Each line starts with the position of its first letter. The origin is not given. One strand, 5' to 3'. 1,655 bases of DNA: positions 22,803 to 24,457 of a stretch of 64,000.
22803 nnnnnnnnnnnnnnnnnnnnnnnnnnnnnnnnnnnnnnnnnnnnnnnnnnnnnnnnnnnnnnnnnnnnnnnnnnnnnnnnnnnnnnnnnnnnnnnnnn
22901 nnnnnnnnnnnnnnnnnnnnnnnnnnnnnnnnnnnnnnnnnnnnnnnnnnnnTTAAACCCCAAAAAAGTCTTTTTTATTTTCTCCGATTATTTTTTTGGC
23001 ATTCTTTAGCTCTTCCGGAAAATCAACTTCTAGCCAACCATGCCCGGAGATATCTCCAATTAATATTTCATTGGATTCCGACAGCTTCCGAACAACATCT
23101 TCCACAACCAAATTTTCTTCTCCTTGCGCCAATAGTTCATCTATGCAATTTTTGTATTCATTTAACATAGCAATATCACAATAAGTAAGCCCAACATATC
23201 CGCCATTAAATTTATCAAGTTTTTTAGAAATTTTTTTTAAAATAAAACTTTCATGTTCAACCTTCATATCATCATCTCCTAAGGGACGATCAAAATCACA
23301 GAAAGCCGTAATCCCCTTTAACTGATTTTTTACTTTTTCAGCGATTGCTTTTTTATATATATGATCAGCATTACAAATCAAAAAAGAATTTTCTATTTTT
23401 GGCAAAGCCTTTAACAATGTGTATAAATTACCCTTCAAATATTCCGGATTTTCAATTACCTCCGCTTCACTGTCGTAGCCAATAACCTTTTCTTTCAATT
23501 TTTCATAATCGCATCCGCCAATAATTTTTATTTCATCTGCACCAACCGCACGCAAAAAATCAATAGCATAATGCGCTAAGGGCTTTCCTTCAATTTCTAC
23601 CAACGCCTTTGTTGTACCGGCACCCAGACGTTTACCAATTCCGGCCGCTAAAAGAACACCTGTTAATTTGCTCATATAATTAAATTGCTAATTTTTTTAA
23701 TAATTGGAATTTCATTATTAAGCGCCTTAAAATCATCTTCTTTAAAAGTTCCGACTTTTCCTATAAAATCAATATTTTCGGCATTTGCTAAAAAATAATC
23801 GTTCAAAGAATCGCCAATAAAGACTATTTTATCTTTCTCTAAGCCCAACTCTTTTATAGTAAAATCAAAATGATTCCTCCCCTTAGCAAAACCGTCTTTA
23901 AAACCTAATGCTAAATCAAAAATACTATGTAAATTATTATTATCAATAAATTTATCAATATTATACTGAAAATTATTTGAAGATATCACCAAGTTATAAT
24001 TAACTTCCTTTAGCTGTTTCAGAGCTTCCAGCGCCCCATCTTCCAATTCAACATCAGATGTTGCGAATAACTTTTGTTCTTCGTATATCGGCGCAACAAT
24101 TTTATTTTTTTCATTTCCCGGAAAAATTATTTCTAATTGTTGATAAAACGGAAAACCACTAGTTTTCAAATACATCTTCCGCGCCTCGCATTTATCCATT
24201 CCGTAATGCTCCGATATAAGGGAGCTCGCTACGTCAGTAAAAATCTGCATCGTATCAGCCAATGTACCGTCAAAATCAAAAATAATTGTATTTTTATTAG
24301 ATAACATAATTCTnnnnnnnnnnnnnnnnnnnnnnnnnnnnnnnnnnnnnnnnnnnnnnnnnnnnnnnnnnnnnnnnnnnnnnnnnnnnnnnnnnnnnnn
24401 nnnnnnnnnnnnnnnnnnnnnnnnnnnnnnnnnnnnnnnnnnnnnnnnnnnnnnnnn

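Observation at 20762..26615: Phosphodiester-substituent toolkit embedded in the island (2x TagF-like, NTP-transferase + HAD phosphatase, CE4 deacetylase; CDP-alcohol phosphotransferase at 49209-49943)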

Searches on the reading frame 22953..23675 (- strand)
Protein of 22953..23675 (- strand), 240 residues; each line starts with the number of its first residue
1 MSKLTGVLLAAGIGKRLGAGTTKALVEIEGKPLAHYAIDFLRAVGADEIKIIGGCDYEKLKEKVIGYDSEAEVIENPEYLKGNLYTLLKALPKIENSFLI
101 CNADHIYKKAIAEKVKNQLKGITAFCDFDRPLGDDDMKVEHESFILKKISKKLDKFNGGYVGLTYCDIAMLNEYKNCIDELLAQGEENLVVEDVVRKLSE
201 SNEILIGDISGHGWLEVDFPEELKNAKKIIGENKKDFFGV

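Call 4: search_protein_families(library=pfam, proteins=[window:22953-23675:-], max_evalue=0.01)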
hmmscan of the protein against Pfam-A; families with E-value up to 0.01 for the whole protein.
window:22953-23675:- (240 aa): 3 families
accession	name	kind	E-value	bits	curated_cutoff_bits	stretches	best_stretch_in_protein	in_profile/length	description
PF12804.13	NTP_transf_3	-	2.2e-14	54.4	27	1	6-119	1-111/160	MobA-like NTP transferase domain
PF01128.25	IspD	-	1.1e-05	25.8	27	1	7-119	4-118/221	2-C-methyl-D-erythritol 4-phosphate cytidylyltransferase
PF00483.29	NTP_transferase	-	0.0002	21.5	21.2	1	6-117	2-123/245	Nucleotidyl transferase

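Call 6: search_protein_families(library=ncbifam, proteins=[window:22953-23675:-], max_evalue=0.01)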
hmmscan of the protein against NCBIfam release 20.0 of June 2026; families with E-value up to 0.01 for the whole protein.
window:22953-23675:- (240 aa): 29 families (the best 25 are shown)
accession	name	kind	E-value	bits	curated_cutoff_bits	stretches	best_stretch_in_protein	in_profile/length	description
NF041135.1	IPPtranDIPPsyn_Thcocales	equivalog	3e-24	85.8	580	1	5-230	2-217/419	bifunctional L-myo-inositol-1-phosphate cytidylyltransferase/CDP-L-myo-inositol myo-inositolphosphotransferase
NF041313.1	UDPGP_AglF_Halo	equivalog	2.4e-10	40.3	400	1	5-119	2-120/234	UTP--glucose-1-phosphate uridylyltransferase AglF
TIGR03992.1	Arch_glmU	subfamily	4.3e-10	39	292.1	1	6-230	3-227/393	bifunctional sugar-1-phosphate nucleotidylyltransferase/acetyltransferase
NF045782.1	NicBOxredNboR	equivalog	4.6e-08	33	260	1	3-83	8-85/206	nicotine blue oxidoreductase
TIGR01173.1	glmU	equivalog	8e-08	31.5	366.85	1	7-105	4-102/452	bifunctional UDP-N-acetylglucosamine diphosphorylase/glucosamine-1-phosphate N-acetyltransferase GlmU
NF045665.1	NTPtran_DVU1551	equivalog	2.2e-07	30.3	315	1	5-91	2-84/359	DVU_1551 family NTP transferase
TIGR00453.1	ispD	equivalog_domain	4.5e-07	29.5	181.3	1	7-75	3-72/219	2-C-methyl-D-erythritol 4-phosphate cytidylyltransferase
NF010935.0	PRK14355.1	equivalog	4.5e-07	28.8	718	1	1-67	1-67/459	bifunctional UDP-N-acetylglucosamine diphosphorylase/glucosamine-1-phosphate N-acetyltransferase GlmU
NF010933.0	PRK14353.1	equivalog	8.7e-07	27.9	505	1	4-88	6-89/453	bifunctional UDP-N-acetylglucosamine diphosphorylase/glucosamine-1-phosphate N-acetyltransferase GlmU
NF001457.0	PRK00317.1-3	equivalog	1.5e-06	27.9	164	1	5-101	3-95/200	molybdenum cofactor guanylyltransferase MobA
TIGR03310.1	matur_MocA_YgfJ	equivalog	2.4e-06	27.7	186.45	1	7-104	3-99/188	molybdenum cofactor cytidylyltransferase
NF006986.0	PRK09451.1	equivalog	8.2e-06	24.9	725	1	2-64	4-66/456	bifunctional UDP-N-acetylglucosamine diphosphorylase/glucosamine-1-phosphate N-acetyltransferase GlmU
NF010934.1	PRK14354.1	equivalog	9.3e-06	24.4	450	1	7-64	3-60/447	bifunctional UDP-N-acetylglucosamine diphosphorylase/glucosamine-1-phosphate N-acetyltransferase GlmU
NF045761.1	NAMPUrTaseMurU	equivalog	1.5e-05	24.9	250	1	7-227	4-224/226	N-acetylmuramate alpha-1-phosphate uridylyltransferase MurU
TIGR01208.1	rmlA_long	equivalog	2.4e-05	23.4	320.25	1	6-76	2-79/353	glucose-1-phosphate thymidylyltransferase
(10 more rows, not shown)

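Call 33: search_solved_structures(query=window:22953-23675:-, max_evalue=0.01, show_alignments=2)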
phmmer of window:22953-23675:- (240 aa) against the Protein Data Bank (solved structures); distinct sequences matched with E-value up to 0.01: 18.
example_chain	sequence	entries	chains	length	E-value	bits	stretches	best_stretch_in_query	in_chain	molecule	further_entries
1jyk_A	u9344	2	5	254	1.3e-10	44.5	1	4-230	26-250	CTP:phosphocholine Cytidylyltransferase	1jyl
2xme_A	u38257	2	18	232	7.1e-09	38.7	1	4-228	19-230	CTP-INOSITOL-1-PHOSPHATE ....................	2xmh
4mnd_A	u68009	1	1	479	3.3e-08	36.5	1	4-229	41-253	CTP L-myo-inositol-1-phosphate cytidylyltransferase/CDP-L-myo-inositol myo-inositolphospho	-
1vpa_A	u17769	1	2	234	1.9e-05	27.5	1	6-114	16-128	2-C-methyl-D-erythritol 4-phosphate cytidylyltransferase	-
5z09_A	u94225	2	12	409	0.00063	22.5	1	7-108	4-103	Dual sugar-1-phosphate nucleotidylyltransferase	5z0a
2xwl_A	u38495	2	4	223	0.0014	21.4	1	6-49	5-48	2-C-METHYL-D-ERYTHRITOL 4-PHOSPHATE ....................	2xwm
3fww_A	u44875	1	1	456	0.0015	21.2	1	3-64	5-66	Bifunctional protein glmU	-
4fce_A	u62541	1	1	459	0.0016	21.2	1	3-64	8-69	Bifunctional protein GlmU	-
2v0h_A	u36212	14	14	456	0.0019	21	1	4-61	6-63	BIFUNCTIONAL PROTEIN GLMU | GLUCOSAMINE-1-PHOSPHATE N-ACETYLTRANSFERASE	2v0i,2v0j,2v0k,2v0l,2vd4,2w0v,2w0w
1hjl_A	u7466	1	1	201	0.0024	20.6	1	1-43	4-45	MOLYBDOPTERIN-GUANINE DINUCLEOTIDE BIOSYNTHESIS PROTEIN A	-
2ggo_A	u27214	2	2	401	0.003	20.3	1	7-103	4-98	401aa long hypothetical glucose-1-phosphate thymidylyltransferase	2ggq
1hjj_A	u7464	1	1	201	0.0031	20.2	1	1-43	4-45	MOLYBDOPTERIN-GUANINE DINUCLEOTIDE BIOSYNTHESIS PROTEIN A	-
1fr9_A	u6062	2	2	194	0.0032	20.2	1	1-43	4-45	MOLYBDOPTERIN-GUANINE DINUCLEOTIDE BIOSYNTHESIS PROTEIN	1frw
1e5k_A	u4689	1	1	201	0.0035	20.1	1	1-43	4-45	MOLYBDOPTERIN-GUANINE DINUCLEOTIDE BIOSYNTHESIS PROTEIN A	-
9dqf_A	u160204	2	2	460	0.0035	20.1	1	6-61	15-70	Bifunctional protein GlmU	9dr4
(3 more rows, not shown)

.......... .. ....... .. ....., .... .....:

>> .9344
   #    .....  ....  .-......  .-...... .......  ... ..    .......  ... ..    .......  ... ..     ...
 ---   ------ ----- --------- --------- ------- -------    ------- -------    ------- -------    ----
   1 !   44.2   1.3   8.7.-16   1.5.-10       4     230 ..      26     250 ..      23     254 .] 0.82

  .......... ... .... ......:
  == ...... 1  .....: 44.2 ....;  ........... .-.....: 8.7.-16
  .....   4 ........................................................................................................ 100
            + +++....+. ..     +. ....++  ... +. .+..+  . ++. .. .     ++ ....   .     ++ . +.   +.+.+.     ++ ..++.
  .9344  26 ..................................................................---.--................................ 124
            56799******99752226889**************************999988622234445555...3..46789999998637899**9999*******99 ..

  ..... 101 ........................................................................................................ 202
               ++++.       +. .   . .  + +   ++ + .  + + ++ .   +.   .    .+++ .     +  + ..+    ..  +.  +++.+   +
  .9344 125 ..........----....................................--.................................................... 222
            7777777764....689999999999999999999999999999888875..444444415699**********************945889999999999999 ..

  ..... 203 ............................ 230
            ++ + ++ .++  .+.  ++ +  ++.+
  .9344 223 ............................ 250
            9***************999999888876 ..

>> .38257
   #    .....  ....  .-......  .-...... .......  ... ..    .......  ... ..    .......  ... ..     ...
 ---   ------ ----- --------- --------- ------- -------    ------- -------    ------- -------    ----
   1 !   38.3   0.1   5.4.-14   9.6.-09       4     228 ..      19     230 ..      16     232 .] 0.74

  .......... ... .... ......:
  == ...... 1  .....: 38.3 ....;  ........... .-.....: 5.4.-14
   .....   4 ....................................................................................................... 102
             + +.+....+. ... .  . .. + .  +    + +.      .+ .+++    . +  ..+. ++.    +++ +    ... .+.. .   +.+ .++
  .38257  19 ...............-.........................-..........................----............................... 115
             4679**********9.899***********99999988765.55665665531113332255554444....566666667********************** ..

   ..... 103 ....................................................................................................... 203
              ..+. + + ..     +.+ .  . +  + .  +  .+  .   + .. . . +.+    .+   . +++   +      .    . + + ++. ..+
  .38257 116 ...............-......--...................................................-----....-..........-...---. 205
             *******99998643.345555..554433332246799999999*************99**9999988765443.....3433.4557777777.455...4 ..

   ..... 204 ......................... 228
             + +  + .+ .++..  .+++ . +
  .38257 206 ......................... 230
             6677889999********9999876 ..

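Call 70: find_homologous_proteins(query=window:22953-23675:-, max_evalue=1e-8)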
Query window:22953-23675:- (240 aa): 77 proteins with E <= 1e-8 among 1668 candidates.
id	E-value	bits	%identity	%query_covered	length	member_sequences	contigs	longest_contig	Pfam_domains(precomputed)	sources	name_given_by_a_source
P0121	2.1e-153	527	100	100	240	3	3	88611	PF01128.26,PF12804.14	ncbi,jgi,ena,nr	ncbi:MAG: hypothetical protein COU51_03985 [Parcubacteria group bacterium CG10_big_fil_rev_8_21_14_0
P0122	7.1e-120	417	81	100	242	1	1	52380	PF12804.14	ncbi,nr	ncbi:NTP transferase domain-containing protein [Candidatus Parcubacteria bacterium]|nr:NTP transfera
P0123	5.3e-105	368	69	99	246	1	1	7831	PF01128.26,PF12804.14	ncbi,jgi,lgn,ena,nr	ncbi:MAG: NTP transferase domain-containing protein [Elusimicrobia bacterium]|nr:NTP transferase dom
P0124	7.6e-104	364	68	98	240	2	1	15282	PF01128.26,PF12804.14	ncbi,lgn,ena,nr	ncbi:NTP transferase domain-containing protein [Patescibacteria group bacterium]|nr:NTP transferase 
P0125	6.8e-103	361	70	98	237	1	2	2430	PF01128.26,PF12804.14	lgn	-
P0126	2.8e-101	356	67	98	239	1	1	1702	PF01128.26,PF12804.14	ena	-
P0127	9.7e-101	354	67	99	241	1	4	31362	PF12804.14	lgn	-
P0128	1.2e-92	328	62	98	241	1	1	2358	PF12804.14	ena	-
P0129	9.4e-92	325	66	96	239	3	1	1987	PF00483.30,PF01128.26,PF12804.14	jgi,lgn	-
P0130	9.7e-91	321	63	98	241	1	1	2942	PF20202.5,PF12804.14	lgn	-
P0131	4.6e-90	319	65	96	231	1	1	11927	PF12804.14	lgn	-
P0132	1.0e-89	318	65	96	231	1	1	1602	PF12804.14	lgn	-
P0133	2.2e-88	314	59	98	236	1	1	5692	PF12804.14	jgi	jgi:choline kinase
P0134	1.1e-85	305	61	96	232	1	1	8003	PF12804.14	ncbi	-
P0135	2.9e-76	274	57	98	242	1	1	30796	PF00483.30,PF12804.14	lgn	-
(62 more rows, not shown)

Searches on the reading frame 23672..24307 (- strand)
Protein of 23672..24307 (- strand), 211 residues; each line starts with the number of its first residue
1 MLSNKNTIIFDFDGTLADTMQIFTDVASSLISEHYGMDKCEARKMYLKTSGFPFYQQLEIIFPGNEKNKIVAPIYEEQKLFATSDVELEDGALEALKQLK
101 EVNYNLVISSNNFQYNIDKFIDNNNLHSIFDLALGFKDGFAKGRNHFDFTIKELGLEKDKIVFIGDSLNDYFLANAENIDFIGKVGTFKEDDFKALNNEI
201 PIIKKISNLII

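Call 4: search_protein_families(library=pfam, proteins=[window:23672-24307:-], max_evalue=0.01)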
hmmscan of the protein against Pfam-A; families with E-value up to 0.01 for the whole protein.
window:23672-24307:- (211 aa): 4 families
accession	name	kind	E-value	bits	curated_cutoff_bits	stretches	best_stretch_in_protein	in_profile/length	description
PF13419.12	HAD_2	-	1.5e-23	84.3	23.8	1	8-183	1-177/178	Haloacid dehalogenase-like hydrolase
PF00702.32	Hydrolase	-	1.2e-14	55.6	26.4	1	6-171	2-184/191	haloacid dehalogenase-like hydrolase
PF12710.13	HAD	-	2.9e-09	38.1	27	1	8-171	1-185/189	haloacid dehalogenase-like hydrolase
PF08282.18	Hydrolase_3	-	1.1e-05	25.8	20.9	0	149-171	194-216/255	haloacid dehalogenase-like hydrolase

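Call 6: search_protein_families(library=ncbifam, proteins=[window:23672-24307:-], max_evalue=0.01)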
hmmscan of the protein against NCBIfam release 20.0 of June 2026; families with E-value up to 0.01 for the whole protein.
window:23672-24307:- (211 aa): 26 families (the best 25 are shown)
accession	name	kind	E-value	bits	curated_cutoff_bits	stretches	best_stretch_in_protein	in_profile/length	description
NF009695.0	PRK13222.1-2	equivalog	3.4e-12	46.3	225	1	87-183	94-192/226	phosphoglycolate phosphatase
TIGR01488.1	HAD-SF-IB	subfamily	2.7e-09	37.2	45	1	8-171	2-171/177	HAD-IB family phosphatase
TIGR01549.1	HAD-SF-IA-v1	subfamily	1.1e-07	32.3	23.3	1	55-174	31-145/149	HAD-IA family hydrolase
NF009804.0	PRK13288.1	equivalog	1.2e-07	31.4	218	1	6-172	4-169/215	pyrophosphatase PpaX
NF009697.0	PRK13222.1-4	equivalog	2.7e-07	30.1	327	1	7-183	9-192/232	phosphoglycolate phosphatase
TIGR02254.1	YjjG_YfnB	equivalog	4.1e-07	29.7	159.9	1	81-170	91-181/223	YjjG family noncanonical pyrimidine nucleotidase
NF009699.0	PRK13225.1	equivalog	4.3e-07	29.7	368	1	6-195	63-247/273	phosphoglycolate phosphatase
TIGR01662.1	HAD-SF-IIIA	subfamily_domain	5.2e-07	29.8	44.6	1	85-176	23-130/141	HAD-IIIA family hydrolase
TIGR00338.1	serB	equivalog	2.6e-06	27.2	144.15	1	75-171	73-181/219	phosphoserine phosphatase SerB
TIGR02009.1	PGMB-YQAB-SF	subfamily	5.6e-06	26.7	153.35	1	7-111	3-86/186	beta-phosphoglucomutase family hydrolase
TIGR02253.1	CTE7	subfamily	2.2e-05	24.3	169.75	1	7-170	4-179/221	TIGR02253 family HAD-type hydrolase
TIGR02252.1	DREG-2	subfamily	2.7e-05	24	155.2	1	86-172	104-192/203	HAD hydrolase, REG-2-like, family IA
TIGR01428.1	HAD_type_II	equivalog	2.8e-05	24.2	125.4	1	92-171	96-177/197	haloacid dehalogenase type II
TIGR01484.1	HAD-SF-IIB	subfamily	3.2e-05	24.1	41.8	0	149-171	187-209/221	HAD-IIB family hydrolase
TIGR00099.1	Cof-subfamily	subfamily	3.9e-05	23.4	137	0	151-172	197-218/256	Cof-type HAD-IIB family hydrolase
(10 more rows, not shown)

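Call 38: search_solved_structures(query=window:23672-24307:-, max_evalue=0.001)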
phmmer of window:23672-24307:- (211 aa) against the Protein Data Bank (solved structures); distinct sequences matched with E-value up to 0.001: 7.
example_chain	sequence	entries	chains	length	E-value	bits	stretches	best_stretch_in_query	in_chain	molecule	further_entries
2hi0_A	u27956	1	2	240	2.8e-06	30.4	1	90-188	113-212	Putative phosphoglycolate phosphatase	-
3d6j_A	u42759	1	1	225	1.2e-05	28.3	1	7-195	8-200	Putative haloacid dehalogenase-like hydrolase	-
3kzx_A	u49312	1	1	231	2.9e-05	27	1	7-171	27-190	HAD-superfamily hydrolase, subfamily IA, variant 1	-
3kbb_A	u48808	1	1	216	3.8e-05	26.7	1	7-185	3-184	Phosphorylated carbohydrates phosphatase TM_1254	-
4ex6_A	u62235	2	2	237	0.00025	24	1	7-184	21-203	AlnB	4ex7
6w04_A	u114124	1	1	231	0.00065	22.6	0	8-169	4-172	HAD hydrolase, family IA, variant 3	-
3mc1_A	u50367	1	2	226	0.00081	22.3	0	5-188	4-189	Predicted phosphatase, HAD family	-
